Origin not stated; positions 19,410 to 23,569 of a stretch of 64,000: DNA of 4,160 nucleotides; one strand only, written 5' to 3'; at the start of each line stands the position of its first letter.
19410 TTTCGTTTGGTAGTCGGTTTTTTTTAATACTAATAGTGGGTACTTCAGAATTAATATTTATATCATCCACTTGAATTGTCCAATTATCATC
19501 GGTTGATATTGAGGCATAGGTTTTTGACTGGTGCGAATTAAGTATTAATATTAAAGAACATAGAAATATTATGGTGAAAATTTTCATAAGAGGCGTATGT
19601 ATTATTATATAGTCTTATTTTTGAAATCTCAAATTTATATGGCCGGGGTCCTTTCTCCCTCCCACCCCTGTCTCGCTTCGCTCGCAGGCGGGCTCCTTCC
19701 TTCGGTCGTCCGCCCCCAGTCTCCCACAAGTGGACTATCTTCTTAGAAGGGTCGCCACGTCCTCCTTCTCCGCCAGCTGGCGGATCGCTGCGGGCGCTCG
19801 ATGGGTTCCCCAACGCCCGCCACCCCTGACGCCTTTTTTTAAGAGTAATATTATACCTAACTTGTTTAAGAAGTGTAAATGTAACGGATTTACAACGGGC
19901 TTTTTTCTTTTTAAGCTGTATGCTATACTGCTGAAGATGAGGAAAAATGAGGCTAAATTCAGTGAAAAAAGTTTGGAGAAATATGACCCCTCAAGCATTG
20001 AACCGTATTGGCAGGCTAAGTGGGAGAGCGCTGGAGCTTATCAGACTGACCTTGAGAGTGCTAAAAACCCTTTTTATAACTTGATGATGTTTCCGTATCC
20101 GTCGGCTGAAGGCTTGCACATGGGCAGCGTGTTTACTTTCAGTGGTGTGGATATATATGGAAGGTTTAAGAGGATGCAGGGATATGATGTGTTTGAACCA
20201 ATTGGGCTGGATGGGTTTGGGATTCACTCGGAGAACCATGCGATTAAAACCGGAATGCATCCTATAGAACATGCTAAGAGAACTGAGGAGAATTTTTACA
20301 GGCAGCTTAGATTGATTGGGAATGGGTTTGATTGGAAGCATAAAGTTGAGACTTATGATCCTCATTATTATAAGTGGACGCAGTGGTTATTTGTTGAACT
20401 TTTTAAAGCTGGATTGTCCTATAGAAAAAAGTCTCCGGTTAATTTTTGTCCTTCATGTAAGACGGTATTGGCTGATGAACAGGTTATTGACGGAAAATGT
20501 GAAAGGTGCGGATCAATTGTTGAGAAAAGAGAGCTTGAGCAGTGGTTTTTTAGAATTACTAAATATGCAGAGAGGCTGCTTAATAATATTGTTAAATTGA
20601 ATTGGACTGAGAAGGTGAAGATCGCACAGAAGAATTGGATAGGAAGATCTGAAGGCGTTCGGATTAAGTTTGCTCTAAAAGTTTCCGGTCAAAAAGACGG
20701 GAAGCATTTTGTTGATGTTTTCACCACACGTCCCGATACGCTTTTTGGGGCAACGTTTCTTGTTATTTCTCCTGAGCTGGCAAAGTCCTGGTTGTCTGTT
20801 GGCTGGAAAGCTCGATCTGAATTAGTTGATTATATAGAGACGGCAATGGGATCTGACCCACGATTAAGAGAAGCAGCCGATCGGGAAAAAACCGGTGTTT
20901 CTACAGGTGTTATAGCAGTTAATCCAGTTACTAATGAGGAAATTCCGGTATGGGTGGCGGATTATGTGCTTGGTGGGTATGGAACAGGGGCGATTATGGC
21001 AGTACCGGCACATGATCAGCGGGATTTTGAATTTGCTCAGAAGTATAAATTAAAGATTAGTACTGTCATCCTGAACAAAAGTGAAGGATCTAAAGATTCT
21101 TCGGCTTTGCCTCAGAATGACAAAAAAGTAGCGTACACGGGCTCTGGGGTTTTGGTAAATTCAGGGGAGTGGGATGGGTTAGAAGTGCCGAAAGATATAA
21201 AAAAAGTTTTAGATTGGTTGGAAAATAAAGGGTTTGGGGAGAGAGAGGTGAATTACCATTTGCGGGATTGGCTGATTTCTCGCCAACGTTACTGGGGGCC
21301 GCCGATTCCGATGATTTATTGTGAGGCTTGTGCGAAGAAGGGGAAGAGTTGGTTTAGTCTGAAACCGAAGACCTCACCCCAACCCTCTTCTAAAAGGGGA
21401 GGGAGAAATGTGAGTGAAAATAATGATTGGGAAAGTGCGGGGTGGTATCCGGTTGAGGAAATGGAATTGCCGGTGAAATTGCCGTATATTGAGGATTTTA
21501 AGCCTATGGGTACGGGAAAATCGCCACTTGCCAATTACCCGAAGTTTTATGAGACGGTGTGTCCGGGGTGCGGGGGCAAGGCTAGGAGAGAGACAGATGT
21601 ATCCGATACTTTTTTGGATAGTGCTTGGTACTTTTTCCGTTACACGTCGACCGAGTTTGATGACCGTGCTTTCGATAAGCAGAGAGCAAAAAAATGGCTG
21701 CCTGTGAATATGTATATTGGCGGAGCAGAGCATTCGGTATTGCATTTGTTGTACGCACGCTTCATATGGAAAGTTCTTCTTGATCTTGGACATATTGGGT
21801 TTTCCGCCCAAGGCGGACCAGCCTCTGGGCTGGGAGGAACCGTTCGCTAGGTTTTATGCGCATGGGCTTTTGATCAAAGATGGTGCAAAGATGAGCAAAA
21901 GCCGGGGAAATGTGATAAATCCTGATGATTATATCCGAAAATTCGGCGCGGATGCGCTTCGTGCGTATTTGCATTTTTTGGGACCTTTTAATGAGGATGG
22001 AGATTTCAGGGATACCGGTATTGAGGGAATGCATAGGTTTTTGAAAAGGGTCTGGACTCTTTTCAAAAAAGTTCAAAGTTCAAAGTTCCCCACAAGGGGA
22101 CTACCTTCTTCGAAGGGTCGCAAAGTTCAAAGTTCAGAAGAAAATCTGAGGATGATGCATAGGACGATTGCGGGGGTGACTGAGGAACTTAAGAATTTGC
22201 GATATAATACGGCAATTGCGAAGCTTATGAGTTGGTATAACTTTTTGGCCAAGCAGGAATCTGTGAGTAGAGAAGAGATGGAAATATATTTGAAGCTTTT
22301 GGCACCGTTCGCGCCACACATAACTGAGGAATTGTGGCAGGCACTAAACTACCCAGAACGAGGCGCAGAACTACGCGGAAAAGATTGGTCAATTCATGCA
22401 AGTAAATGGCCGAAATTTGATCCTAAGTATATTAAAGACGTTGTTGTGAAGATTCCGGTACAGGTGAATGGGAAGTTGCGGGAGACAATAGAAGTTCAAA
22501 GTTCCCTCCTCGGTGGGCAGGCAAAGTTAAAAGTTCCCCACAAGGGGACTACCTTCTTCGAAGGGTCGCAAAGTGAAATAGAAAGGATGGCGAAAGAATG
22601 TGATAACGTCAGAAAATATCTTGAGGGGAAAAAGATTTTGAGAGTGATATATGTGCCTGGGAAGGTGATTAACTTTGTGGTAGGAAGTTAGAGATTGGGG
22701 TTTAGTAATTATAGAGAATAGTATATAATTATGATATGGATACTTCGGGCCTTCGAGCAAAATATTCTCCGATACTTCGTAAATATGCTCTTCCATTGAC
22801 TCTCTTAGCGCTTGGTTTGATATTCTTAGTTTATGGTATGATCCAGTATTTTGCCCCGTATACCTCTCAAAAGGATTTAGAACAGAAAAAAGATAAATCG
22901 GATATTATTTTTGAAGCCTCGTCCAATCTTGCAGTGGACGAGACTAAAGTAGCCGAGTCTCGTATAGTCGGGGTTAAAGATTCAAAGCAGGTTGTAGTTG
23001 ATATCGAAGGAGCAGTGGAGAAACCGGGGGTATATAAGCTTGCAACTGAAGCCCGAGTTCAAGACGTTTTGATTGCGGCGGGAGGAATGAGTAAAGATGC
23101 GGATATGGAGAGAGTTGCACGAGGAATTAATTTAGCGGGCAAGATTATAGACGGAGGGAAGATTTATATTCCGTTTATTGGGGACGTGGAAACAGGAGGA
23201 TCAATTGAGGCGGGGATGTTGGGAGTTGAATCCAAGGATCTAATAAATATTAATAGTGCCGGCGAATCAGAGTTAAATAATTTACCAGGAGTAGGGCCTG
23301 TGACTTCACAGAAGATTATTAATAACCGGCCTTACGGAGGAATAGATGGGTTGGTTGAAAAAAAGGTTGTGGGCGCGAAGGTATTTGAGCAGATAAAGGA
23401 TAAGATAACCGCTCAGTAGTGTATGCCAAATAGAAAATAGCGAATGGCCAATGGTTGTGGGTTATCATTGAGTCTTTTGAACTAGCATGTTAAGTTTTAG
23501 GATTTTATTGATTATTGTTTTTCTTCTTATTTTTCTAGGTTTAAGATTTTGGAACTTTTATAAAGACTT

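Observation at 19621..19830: Family of 100-200 nt GC-rich MITE-like elements with GGGGT...ACCCC termini at gene boundaries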

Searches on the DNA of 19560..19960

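Call 21: search_rna_families(source=window, start=19560, end=19960, threshold=evalue, max_evalue=10)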
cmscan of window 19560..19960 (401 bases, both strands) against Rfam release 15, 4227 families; matches with E-value up to 10: 3.
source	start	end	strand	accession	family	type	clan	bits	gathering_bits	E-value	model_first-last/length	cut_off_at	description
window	19739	19843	-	RF02928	Actinomyces-1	Gene; sRNA;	-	17.4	39.1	2.3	1-110/110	no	Actinomyces-1 RNA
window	19586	19654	+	RF00078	MicA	Gene; sRNA;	-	16.5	41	5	1-75/75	no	MicA sRNA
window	19638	19654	-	RF02803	PyrR205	Gene; snRNA; snoRNA; HACA-box;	-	11.6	35.6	9.1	1-61/61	no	Pyrobaculum sRNA 205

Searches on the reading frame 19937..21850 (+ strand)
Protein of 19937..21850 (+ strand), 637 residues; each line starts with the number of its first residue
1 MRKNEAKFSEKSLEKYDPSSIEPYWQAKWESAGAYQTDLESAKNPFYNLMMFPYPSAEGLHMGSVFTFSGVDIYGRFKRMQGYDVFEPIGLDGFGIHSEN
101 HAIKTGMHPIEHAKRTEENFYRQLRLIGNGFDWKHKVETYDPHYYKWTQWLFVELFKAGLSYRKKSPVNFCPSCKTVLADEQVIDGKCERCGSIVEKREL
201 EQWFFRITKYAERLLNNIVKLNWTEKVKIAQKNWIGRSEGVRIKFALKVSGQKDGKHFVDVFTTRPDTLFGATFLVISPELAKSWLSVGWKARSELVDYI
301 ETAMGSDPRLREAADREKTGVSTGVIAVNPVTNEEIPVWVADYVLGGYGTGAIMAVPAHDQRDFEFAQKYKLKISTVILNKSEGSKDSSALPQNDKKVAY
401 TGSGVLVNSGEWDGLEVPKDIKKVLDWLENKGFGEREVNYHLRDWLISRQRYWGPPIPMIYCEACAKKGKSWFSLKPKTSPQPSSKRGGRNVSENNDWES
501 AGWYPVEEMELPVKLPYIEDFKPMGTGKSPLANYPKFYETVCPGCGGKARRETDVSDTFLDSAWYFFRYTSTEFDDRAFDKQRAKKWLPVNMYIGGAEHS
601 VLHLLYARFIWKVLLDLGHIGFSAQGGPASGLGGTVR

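Call 17: search_protein_families(library=pfam, proteins=[window:19937-21850:+])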
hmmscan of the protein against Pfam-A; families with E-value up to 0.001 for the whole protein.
window:19937-21850:+ (637 aa): 3 families
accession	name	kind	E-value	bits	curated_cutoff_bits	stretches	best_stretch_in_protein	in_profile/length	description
PF13603.12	tRNA-synt_1_2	-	1.4e-59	201.2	25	1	232-429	1-185/185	Leucyl-tRNA synthetase, editing domain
PF00133.28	tRNA-synt_1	-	1.1e-28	100.6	22.7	2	25-230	2-219/414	tRNA synthetases class I (I, L, M and V)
PF09334.17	tRNA-synt_1g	-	4e-19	69.1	20.1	1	52-193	7-144/391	tRNA synthetases class I (M)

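Call 25: find_homologous_proteins(query=window:19937-21850:+, max_evalue=1e-50)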
Query window:19937-21850:+ (637 aa): 8000 proteins with E <= 1e-50 among 8000 candidates; the best 120 are listed.
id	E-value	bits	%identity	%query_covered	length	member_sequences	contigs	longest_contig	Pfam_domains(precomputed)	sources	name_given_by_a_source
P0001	0.0e+0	1513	100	100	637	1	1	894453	PF09334.18,PF13603.13,PF00133.29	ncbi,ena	-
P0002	8.0e-284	961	66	98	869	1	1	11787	PF09334.18,PF08264.20,PF13603.13,PF00133.29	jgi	jgi:leucyl-tRNA synthetase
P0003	1.9e-281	953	67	98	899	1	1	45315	PF09334.18,PF08264.20,PF13603.13,PF00133.29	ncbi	-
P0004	1.9e-277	940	65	98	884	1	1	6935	PF09334.18,PF08264.20,PF13603.13,PF00133.29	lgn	-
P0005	1.6e-273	927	65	96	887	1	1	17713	PF09334.18,PF08264.20,PF13603.13,PF00133.29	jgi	jgi:leucyl-tRNA synthetase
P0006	7.5e-273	925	66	98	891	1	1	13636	PF09334.18,PF08264.20,PF13603.13,PF00133.29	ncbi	-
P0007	1.6e-270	917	64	98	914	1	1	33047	PF09334.18,PF08264.20,PF13603.13,PF00133.29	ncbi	-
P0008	8.1e-267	905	62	98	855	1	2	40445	PF09334.18,PF08264.20,PF13603.13,PF00133.29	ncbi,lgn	-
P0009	4.3e-265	899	64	95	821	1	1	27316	PF09334.18,PF08264.20,PF13603.13,PF00133.29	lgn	-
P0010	4.8e-265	899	61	98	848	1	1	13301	PF09334.18,PF08264.20,PF13603.13,PF00133.29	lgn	-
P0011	4.4e-262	889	63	98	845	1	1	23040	PF09334.18,PF08264.20,PF13603.13,PF00133.29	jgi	-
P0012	5.1e-262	889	62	95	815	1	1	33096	PF09334.18,PF08264.20,PF13603.13,PF00133.29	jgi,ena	-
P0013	1.2e-261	888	63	96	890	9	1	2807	PF09334.18,PF08264.20,PF13603.13,PF00133.29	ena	-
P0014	3.8e-261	886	62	95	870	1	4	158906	PF09334.18,PF08264.20,PF13603.13,PF00133.29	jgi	jgi:leucyl-tRNA synthetase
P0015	6.4e-261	885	62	95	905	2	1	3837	PF09334.18,PF08264.20,PF13603.13,PF00133.29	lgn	-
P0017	8.3e-261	885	63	98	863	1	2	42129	PF09334.18,PF08264.20,PF13603.13,PF00133.29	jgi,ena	jgi:leucyl-tRNA synthetase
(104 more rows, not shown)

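Call 26: find_encoding_contigs(protein=P0001, flank=1000, max_places=3)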
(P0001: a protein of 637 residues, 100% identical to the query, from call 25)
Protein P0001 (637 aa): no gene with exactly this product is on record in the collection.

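Call 27: list_cluster_members(proteins=[P0001, P0003, P0006, P0007])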
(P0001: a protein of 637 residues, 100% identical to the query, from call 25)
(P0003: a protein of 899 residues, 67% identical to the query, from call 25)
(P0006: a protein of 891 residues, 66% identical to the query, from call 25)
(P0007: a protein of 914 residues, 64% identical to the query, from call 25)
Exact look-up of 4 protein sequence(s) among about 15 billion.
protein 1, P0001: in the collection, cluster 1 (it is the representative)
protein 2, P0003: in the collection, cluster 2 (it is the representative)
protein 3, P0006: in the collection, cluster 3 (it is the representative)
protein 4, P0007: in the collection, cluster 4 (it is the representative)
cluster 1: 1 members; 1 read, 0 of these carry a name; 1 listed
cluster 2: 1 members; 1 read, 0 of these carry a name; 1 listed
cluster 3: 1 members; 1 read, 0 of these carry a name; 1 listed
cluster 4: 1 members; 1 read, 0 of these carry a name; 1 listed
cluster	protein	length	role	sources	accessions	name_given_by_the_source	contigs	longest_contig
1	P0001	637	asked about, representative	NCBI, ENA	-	-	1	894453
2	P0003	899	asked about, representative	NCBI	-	-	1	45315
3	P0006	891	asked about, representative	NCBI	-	-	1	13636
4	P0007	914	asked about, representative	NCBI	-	-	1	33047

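Call 29: find_encoding_contigs(protein=P0003, flank=10000, max_places=2)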
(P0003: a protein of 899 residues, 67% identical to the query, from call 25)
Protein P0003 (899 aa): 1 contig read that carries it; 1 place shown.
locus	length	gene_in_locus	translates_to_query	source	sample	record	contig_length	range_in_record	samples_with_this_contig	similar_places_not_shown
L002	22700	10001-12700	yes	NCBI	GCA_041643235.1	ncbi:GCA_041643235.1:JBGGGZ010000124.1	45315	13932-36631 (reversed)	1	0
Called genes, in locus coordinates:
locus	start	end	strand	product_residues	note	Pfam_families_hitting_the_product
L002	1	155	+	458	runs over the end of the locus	PF00006:ATP-synt_ab, PF22919:ATP-synt_VA_C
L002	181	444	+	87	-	PF02823:ATP-synt_DE_N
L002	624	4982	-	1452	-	PF02899:Phage_int_SAM_1, PF13102:Phage_int_SAM_5 (weak), PF13495:Phage_int_SAM_4 (weak), PF02899:Phage_int_SAM_1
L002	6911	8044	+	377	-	PF01527:HTH_Tnp_1 (faint), PF02796:HTH_7 (weak), PF04218:CENP-B_N (faint), PF13384:HTH_23, PF13518:HTH_28, PF13551:HTH_29 (weak), PF01476:LysM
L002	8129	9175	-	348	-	-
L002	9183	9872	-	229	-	-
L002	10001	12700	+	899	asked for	PF00133:tRNA-synt_1, PF09334:tRNA-synt_1g, PF13603:tRNA-synt_1_2, PF00133:tRNA-synt_1, PF09334:tRNA-synt_1g, PF08264:Anticodon_1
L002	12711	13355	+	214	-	PF10531:SLBB, PF12836:HHH_3, PF14520:HHH_5 (faint), PF00633:HHH (weak)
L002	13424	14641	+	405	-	PF03772:Competence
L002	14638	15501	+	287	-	PF00753:Lactamase_B (weak), PF12706:Lactamase_B_2 (weak)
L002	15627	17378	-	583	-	PF00989:PAS (weak), PF00512:HisKA, PF02518:HATPase_c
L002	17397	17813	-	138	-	-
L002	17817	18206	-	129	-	PF00072:Response_reg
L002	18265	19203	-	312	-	PF18895:T4SS_pilin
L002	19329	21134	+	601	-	PF03485:Arg_tRNA_synt_N, PF00750:tRNA-synt_1d, PF05746:DALR_1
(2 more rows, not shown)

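Call 44: find_encoding_contigs(protein=P0007, flank=10000, max_places=1)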
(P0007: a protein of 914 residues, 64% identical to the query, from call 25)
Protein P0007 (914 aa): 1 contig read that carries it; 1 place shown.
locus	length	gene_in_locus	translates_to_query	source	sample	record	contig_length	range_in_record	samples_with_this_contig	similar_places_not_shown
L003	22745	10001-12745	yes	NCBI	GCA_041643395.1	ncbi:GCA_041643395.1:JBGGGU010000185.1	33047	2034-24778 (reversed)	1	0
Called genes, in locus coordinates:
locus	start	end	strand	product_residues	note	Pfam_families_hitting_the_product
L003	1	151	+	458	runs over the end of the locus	PF00006:ATP-synt_ab, PF22919:ATP-synt_VA_C (weak)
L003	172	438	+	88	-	PF02823:ATP-synt_DE_N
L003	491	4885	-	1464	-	PF02899:Phage_int_SAM_1, PF13102:Phage_int_SAM_5 (weak), PF13495:Phage_int_SAM_4 (weak), PF02899:Phage_int_SAM_1 (weak), PF13495:Phage_int_SAM_4 (weak)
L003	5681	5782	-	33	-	-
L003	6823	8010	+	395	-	PF01527:HTH_Tnp_1 (faint), PF01710:HTH_Tnp_IS630 (faint), PF02796:HTH_7 (faint), PF13384:HTH_23 (weak), PF13518:HTH_28 (faint), PF13565:HTH_32 (faint), PF20901:Sf6_terminase (faint), PF01476:LysM, +1 more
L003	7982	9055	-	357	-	-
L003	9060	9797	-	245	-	-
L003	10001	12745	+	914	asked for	PF00133:tRNA-synt_1, PF09334:tRNA-synt_1g, PF13603:tRNA-synt_1_2, PF00133:tRNA-synt_1, PF09334:tRNA-synt_1g, PF08264:Anticodon_1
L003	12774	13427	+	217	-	PF10531:SLBB, PF12836:HHH_3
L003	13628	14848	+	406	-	PF03772:Competence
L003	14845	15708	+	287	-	PF00753:Lactamase_B (weak), PF12706:Lactamase_B_2 (weak)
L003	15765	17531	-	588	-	PF00989:PAS (faint), PF00512:HisKA, PF02518:HATPase_c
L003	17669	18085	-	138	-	-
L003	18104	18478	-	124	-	PF00072:Response_reg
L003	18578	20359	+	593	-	PF03485:Arg_tRNA_synt_N, PF00750:tRNA-synt_1d, PF05746:DALR_1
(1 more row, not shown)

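Call 45: find_encoding_contigs(protein=P0006, flank=10000, max_places=1)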
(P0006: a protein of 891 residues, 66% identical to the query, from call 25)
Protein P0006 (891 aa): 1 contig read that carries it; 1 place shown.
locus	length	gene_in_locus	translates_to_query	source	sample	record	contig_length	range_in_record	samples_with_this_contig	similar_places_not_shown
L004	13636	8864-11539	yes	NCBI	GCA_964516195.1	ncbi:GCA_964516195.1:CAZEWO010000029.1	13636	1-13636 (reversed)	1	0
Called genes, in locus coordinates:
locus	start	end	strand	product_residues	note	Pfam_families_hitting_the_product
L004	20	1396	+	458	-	PF00006:ATP-synt_ab, PF22919:ATP-synt_VA_C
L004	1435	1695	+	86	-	PF02823:ATP-synt_DE_N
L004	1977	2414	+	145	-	-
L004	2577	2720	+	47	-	-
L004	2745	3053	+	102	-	-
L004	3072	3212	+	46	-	-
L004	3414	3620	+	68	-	-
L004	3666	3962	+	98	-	-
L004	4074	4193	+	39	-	-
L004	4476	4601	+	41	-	-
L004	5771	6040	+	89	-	-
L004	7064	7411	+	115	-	-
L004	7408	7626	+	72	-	-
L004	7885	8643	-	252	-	-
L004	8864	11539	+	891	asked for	PF00133:tRNA-synt_1, PF09334:tRNA-synt_1g, PF13603:tRNA-synt_1_2, PF00133:tRNA-synt_1, PF09334:tRNA-synt_1g (weak), PF08264:Anticodon_1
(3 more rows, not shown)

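Call 46: find_encoding_contigs(protein=P0008, flank=10000, max_places=1)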
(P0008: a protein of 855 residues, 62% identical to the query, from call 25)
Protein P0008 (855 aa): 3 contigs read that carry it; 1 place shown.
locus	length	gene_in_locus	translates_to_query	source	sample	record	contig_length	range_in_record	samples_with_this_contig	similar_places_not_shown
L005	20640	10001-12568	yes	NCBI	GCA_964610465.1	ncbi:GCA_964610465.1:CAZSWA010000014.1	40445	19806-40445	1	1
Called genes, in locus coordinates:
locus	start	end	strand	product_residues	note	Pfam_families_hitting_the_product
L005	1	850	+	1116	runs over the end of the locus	PF13518:HTH_28 (weak), PF13384:HTH_23, PF13518:HTH_28, PF13551:HTH_29 (weak), PF13565:HTH_32, PF00535:Glycos_transf_2, PF13641:Glyco_tranf_2_3, PF13632:Glyco_trans_2_3, +4 more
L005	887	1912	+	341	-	PF13354:Beta-lactamase2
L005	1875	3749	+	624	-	PF00515:TPR_1 (faint)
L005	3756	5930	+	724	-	PF09586:YfhO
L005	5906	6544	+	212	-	PF01209:Ubie_methyltran, PF05219:DREV, PF05401:NodS, PF08003:Methyltransf_9, PF13489:Methyltransf_23, PF13847:Methyltransf_31, PF08241:Methyltransf_11, PF08242:Methyltransf_12, +4 more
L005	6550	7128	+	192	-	-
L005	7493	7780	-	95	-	-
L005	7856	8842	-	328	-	-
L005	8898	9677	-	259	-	-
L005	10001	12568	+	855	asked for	PF00133:tRNA-synt_1, PF09334:tRNA-synt_1g, PF13603:tRNA-synt_1_2, PF00133:tRNA-synt_1, PF09334:tRNA-synt_1g, PF08264:Anticodon_1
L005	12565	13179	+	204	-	PF10531:SLBB, PF00633:HHH (weak), PF12836:HHH_3, PF14520:HHH_5 (faint)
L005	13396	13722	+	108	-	-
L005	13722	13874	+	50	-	PF03772:Competence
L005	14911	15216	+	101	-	-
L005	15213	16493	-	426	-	PF00512:HisKA, PF02518:HATPase_c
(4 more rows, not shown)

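Call 88: find_encoding_contigs(protein=P0005, flank=10000, max_places=1)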
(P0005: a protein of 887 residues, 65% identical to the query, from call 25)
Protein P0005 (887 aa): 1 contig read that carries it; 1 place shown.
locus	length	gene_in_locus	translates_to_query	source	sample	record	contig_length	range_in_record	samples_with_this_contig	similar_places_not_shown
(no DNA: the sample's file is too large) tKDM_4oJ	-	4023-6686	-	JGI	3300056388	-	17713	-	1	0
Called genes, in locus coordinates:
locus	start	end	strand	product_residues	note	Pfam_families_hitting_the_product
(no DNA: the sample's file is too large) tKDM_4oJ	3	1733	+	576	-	?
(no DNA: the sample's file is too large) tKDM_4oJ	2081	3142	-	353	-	-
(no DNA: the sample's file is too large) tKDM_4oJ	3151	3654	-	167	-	-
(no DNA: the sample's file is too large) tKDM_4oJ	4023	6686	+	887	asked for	PF00133:tRNA-synt_1, PF09334:tRNA-synt_1g, PF13603:tRNA-synt_1_2, PF00133:tRNA-synt_1, PF09334:tRNA-synt_1g, PF08264:Anticodon_1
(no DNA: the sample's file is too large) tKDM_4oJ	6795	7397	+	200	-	PF10531:SLBB, PF12836:HHH_3, PF00633:HHH (weak)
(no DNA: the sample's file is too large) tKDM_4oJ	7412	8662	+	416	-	PF03772:Competence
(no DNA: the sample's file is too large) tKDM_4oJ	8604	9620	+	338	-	PF00753:Lactamase_B, PF12706:Lactamase_B_2 (weak)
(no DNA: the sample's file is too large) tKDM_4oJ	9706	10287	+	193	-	-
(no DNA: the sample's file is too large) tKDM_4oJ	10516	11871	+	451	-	PF25919:BSH_CusB (faint), PF00364:Biotin_lipoyl (faint), PF25973:BSH_CzcB (faint), PF25984:BSH_YknX (faint), PF25967:RND-MFP_C (weak), PF25975:CzcB_C (weak), PF25989:YknX_C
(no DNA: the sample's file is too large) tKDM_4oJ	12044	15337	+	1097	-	PF00873:ACR_tran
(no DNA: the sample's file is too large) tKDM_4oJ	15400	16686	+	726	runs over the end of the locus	-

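Call 89: find_encoding_contigs(protein=P0014, flank=10000, max_places=2)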
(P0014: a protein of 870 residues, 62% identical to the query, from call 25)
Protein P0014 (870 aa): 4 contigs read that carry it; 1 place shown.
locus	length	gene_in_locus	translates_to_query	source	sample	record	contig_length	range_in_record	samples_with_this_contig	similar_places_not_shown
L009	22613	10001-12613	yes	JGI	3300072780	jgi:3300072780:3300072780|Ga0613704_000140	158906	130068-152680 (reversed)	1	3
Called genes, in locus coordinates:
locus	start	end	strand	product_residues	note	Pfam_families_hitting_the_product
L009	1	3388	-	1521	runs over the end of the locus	PF02899:Phage_int_SAM_1 (weak), PF13495:Phage_int_SAM_4 (faint), PF13102:Phage_int_SAM_5 (faint), PF11962:Peptidase_G2 (faint)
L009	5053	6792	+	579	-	PF01527:HTH_Tnp_1 (weak), PF01710:HTH_Tnp_IS630 (faint), PF13384:HTH_23 (weak), PF13518:HTH_28 (weak), PF01527:HTH_Tnp_1 (weak), PF13518:HTH_28, PF13551:HTH_29 (weak), PF13565:HTH_32 (weak), +3 more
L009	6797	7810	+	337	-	-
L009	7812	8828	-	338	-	PF06030:WxLIP_PGBD (weak)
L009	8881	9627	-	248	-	-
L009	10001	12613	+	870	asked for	PF00133:tRNA-synt_1, PF09334:tRNA-synt_1g, PF13603:tRNA-synt_1_2, PF00133:tRNA-synt_1, PF09334:tRNA-synt_1g, PF08264:Anticodon_1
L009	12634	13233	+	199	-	-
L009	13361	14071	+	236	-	-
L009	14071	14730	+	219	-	PF10531:SLBB, PF06514:PsbU (faint), PF12836:HHH_3, PF00633:HHH (weak)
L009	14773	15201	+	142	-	-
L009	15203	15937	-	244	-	PF09997:DUF2238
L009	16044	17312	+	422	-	PF03772:Competence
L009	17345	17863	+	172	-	-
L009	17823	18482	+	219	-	-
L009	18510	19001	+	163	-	-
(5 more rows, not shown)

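Call 90: find_encoding_contigs(protein=P0017, flank=10000, max_places=1)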
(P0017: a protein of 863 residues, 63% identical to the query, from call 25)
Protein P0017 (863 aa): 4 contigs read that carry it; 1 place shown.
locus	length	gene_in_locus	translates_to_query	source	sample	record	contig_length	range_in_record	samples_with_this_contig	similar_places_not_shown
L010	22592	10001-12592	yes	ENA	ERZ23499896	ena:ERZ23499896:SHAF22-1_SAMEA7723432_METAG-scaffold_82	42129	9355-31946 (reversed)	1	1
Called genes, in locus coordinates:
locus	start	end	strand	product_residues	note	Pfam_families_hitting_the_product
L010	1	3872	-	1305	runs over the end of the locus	PF02899:Phage_int_SAM_1, PF13495:Phage_int_SAM_4 (weak), PF02899:Phage_int_SAM_1, PF13495:Phage_int_SAM_4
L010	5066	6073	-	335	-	-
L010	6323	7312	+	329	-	-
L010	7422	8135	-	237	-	-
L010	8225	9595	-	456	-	-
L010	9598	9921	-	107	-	-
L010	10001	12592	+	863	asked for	PF00133:tRNA-synt_1, PF09334:tRNA-synt_1g, PF13603:tRNA-synt_1_2, PF00133:tRNA-synt_1, PF09334:tRNA-synt_1g, PF08264:Anticodon_1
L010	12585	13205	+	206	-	PF10531:SLBB, PF12836:HHH_3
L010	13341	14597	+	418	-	PF03772:Competence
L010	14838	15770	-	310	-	-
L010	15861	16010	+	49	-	-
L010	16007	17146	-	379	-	-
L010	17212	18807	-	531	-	PF00512:HisKA, PF02518:HATPase_c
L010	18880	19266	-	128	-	PF00072:Response_reg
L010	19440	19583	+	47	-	-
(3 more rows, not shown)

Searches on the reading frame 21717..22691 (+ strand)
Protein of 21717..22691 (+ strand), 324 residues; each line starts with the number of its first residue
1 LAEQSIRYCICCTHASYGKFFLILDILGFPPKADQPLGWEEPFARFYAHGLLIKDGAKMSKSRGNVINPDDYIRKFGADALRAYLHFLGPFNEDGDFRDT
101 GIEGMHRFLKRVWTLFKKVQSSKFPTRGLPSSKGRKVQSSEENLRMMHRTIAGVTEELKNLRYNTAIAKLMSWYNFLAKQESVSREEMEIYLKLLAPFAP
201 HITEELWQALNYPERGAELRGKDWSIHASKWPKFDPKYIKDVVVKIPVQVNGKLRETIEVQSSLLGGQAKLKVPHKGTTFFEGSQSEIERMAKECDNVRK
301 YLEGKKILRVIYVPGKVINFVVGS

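Call 17: search_protein_families(library=pfam, proteins=[window:21717-22691:+])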
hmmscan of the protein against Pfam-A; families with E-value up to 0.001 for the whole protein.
window:21717-22691:+ (324 aa): 4 families
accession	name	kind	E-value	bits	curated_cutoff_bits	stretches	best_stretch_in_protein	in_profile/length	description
PF08264.19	Anticodon_1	-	7.3e-22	78.3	25.1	1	144-263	5-141/148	Anticodon-binding domain of tRNA ligase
PF00133.28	tRNA-synt_1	-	8e-11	41.8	22.7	1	40-88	356-404/414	tRNA synthetases class I (I, L, M and V)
PF09334.17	tRNA-synt_1g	-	3.8e-10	39.5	20.1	1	44-100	313-369/391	tRNA synthetases class I (M)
PF01406.26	tRNA-synt_1e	-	0.00027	20.8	27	1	41-102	235-296/301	tRNA synthetases class I (C) catalytic domain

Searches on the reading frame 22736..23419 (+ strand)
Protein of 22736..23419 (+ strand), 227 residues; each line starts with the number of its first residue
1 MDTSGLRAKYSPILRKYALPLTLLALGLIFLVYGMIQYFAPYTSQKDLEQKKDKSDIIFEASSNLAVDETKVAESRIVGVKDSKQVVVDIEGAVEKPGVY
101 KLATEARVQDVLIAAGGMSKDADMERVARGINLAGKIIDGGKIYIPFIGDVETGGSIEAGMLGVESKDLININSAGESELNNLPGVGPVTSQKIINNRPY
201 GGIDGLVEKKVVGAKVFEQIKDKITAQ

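Call 82: search_protein_families(library=pfam, proteins=[window:22736-23419:+], max_evalue=0.00001)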
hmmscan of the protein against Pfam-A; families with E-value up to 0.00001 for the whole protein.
window:22736-23419:+ (227 aa): 2 families
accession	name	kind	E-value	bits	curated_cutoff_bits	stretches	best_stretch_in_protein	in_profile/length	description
PF12836.13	HHH_3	-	2.4e-12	47.2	27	1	167-225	3-65/65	Helix-hairpin-helix motif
PF10531.15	SLBB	-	4.7e-08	33.2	27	1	87-127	1-41/55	SLBB domain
